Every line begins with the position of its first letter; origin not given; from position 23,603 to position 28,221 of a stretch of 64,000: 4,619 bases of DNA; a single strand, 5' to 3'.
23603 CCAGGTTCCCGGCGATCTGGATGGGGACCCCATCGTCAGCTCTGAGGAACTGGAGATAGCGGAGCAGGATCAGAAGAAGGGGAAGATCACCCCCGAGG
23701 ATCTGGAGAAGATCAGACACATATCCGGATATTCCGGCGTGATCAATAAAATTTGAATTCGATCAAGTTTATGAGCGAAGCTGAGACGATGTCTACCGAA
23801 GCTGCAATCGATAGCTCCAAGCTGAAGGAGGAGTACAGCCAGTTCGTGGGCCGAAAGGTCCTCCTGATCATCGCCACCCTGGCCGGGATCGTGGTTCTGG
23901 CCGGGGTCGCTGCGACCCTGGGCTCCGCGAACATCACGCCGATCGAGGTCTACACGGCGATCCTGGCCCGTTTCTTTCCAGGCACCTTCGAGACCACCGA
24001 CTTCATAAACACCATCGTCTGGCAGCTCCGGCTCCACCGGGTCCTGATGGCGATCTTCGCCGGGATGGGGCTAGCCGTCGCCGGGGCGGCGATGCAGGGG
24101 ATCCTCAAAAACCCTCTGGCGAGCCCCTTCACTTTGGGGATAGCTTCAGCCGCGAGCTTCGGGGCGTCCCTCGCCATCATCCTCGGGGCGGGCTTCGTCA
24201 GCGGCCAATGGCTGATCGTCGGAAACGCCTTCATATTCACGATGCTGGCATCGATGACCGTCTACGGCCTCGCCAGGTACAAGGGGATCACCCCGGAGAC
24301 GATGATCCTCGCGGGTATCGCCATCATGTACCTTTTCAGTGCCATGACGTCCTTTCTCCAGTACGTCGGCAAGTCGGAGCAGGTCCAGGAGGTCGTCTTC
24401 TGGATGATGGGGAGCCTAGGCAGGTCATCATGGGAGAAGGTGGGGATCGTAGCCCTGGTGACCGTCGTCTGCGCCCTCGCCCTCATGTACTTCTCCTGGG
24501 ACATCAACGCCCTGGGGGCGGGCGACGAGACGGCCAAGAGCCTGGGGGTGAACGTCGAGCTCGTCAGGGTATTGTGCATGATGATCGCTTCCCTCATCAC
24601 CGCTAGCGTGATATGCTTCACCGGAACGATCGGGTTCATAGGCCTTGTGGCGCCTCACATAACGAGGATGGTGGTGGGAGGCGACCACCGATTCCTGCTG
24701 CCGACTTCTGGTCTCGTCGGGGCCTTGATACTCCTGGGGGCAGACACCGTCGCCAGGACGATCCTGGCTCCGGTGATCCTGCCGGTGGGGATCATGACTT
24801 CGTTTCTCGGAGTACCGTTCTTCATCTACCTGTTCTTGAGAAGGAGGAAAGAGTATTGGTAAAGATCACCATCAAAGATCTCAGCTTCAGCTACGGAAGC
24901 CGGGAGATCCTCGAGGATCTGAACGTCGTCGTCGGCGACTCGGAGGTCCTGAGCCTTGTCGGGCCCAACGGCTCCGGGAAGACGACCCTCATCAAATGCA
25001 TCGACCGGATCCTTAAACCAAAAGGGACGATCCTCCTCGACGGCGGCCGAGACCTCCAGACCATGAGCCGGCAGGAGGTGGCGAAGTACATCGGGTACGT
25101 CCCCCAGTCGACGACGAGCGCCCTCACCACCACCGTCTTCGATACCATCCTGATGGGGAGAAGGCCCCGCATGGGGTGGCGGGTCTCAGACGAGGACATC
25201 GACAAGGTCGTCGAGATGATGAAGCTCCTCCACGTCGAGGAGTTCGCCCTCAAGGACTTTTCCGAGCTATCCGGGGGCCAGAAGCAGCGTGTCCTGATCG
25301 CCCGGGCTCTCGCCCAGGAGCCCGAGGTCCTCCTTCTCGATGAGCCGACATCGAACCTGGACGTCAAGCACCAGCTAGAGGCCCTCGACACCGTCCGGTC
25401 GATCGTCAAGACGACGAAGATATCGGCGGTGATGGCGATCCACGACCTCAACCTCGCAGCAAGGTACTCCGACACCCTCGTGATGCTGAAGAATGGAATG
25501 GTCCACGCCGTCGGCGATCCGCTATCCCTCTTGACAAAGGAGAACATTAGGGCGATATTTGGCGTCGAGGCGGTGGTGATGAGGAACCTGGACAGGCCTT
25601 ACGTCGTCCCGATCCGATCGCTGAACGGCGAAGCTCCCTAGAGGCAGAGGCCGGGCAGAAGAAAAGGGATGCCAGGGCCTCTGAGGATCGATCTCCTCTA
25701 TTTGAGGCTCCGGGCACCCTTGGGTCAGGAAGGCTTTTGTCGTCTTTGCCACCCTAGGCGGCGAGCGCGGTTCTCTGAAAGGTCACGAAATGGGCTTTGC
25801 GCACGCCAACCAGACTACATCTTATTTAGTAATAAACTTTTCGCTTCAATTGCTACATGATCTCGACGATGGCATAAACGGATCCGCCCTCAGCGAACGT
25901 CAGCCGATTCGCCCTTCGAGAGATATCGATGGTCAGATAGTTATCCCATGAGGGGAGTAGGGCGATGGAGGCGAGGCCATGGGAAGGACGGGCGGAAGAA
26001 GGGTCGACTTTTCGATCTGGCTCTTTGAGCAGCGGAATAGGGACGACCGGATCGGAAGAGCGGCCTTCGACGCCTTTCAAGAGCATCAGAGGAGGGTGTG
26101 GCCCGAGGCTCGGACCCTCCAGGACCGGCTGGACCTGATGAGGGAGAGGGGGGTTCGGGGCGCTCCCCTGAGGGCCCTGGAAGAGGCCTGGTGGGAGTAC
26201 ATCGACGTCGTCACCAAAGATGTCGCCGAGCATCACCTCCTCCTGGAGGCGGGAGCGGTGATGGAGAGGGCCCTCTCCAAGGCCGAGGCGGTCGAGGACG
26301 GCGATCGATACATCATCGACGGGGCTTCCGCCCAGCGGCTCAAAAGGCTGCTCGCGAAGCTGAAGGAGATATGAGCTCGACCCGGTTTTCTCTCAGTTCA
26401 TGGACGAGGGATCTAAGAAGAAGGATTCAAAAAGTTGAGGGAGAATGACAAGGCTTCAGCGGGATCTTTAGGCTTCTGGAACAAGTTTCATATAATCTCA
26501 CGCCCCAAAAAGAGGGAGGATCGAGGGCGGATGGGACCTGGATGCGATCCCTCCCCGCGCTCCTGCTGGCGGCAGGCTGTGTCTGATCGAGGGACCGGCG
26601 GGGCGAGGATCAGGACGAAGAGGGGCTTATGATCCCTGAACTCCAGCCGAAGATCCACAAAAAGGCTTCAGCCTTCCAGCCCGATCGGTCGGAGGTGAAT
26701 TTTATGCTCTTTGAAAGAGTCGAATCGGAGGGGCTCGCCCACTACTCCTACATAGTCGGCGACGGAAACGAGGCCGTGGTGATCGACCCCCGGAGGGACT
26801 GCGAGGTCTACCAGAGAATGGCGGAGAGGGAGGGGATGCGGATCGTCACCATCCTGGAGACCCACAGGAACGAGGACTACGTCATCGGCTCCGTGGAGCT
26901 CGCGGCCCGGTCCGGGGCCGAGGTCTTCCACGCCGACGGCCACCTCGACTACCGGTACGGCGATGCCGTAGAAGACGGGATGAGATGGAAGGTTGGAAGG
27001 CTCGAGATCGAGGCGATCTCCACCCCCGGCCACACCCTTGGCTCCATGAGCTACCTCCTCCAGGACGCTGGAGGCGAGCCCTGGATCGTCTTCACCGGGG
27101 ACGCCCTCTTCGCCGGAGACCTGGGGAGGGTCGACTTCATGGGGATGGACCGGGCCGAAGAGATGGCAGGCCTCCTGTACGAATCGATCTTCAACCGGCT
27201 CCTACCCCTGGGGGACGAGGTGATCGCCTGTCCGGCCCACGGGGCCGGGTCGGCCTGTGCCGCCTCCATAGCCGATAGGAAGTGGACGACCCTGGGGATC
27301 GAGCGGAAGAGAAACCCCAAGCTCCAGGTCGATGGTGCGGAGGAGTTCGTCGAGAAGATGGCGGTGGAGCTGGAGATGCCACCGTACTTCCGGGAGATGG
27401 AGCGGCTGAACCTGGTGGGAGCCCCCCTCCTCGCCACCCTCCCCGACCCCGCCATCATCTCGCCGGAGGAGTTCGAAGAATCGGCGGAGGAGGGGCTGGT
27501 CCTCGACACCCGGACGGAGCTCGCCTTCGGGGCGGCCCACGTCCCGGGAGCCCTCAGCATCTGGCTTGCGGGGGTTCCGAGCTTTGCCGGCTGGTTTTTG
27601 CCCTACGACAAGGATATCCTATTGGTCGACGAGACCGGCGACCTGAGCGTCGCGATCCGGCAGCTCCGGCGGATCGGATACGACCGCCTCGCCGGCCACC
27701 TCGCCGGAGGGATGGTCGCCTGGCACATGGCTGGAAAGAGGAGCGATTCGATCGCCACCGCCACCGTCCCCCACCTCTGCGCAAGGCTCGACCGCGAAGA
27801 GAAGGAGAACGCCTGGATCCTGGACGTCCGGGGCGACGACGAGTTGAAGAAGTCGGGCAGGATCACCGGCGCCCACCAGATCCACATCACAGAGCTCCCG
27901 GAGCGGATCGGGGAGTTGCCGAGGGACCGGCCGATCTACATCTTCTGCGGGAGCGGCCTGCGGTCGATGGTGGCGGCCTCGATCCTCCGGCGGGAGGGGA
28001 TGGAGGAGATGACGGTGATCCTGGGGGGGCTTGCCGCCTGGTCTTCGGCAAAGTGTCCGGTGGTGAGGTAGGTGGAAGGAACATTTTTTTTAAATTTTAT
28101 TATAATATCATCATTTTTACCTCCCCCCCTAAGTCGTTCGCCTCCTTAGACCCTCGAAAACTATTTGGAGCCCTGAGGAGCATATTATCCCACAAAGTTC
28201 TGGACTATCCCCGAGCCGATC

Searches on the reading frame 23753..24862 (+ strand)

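Call 25: search_protein_families(library=pfam, proteins=[window:23753-24862:+], max_evalue=0.0001)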
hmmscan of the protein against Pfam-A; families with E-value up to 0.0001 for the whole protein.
window:23753-24862:+ (369 aa): 1 family
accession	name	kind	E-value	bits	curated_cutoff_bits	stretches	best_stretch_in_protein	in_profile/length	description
PF01032.23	FecCD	-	2e-91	306.8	26.5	1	47-363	3-311/311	FecCD transport family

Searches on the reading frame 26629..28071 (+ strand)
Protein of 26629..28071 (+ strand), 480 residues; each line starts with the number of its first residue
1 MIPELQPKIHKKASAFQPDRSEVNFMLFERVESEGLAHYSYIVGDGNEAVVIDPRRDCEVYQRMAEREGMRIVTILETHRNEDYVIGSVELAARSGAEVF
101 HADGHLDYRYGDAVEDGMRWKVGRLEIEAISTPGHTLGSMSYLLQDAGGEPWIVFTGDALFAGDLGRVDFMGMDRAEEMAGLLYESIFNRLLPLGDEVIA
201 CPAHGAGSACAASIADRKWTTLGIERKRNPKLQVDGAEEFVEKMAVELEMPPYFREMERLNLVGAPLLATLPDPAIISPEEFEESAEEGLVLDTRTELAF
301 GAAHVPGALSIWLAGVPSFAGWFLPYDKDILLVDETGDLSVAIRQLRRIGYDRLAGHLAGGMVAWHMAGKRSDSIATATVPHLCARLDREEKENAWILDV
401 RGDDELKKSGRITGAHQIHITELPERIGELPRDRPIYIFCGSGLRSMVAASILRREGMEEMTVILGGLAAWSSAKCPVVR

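Call 26: search_protein_families(library=pfam, proteins=[window:26629-28071:+], max_evalue=0.0001)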
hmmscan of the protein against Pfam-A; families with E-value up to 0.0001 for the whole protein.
window:26629-28071:+ (480 aa): 2 families
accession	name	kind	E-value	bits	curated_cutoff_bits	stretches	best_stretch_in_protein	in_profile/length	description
PF00581.25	Rhodanese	-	3.5e-25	88.8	22.2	2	391-473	10-101/102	Rhodanese-like domain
PF00753.33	Lactamase_B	-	1e-11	45.6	22.7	1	36-204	4-196/196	Metallo-beta-lactamase superfamily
